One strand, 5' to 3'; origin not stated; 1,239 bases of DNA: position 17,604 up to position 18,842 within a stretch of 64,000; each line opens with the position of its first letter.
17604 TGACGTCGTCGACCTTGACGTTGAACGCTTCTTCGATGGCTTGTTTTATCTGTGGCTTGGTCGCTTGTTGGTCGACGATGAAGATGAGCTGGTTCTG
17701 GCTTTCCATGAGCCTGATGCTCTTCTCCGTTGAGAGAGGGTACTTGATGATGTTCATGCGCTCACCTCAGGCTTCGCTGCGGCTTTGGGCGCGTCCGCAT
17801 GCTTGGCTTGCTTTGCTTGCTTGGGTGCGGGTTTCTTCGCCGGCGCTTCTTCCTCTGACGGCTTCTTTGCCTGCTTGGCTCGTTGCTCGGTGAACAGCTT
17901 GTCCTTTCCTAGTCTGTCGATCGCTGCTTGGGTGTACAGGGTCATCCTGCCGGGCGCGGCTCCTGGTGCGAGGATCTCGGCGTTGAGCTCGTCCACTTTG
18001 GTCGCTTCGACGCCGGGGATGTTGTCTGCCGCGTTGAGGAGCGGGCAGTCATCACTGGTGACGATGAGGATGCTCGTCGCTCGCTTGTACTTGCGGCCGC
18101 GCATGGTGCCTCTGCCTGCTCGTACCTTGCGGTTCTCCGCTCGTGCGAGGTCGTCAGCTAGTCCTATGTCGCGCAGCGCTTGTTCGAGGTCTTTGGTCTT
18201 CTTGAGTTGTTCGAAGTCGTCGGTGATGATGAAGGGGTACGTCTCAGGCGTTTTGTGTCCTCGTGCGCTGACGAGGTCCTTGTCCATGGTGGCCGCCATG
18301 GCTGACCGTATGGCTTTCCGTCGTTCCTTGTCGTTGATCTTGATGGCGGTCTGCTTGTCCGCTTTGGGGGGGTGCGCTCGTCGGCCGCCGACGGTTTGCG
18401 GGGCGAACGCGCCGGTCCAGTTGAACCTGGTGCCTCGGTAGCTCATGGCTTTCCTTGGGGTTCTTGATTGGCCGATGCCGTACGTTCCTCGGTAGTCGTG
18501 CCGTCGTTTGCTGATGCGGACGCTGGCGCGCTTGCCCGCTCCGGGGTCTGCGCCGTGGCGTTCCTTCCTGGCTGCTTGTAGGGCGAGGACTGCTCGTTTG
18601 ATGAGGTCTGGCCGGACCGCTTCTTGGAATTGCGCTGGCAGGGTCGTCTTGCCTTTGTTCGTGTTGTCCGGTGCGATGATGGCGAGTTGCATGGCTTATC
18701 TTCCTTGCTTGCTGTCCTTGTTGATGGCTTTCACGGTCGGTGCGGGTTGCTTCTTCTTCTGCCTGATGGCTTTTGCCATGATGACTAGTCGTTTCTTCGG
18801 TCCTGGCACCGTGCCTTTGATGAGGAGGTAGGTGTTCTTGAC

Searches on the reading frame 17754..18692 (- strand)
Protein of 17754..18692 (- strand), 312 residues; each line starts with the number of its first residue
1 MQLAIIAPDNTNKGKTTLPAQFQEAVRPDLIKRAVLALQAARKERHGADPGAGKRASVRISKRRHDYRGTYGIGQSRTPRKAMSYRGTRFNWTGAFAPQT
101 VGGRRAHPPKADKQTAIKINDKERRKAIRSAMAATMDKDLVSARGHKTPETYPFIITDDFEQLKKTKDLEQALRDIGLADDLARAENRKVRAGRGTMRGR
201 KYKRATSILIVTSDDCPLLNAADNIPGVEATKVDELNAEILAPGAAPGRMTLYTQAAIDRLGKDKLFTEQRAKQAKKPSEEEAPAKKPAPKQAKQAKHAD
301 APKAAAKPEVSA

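Call 11: search_protein_families(library=pfam, proteins=[window:17754-18692:-], max_evalue=0.001)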
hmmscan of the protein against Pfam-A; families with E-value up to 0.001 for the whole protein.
window:17754-18692:- (312 aa): 1 family
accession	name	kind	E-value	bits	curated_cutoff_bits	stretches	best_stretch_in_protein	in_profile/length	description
PF00573.27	Ribosomal_L4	-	1.4e-33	116.6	25.8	1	18-262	3-188/190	Ribosomal protein L4/L1 family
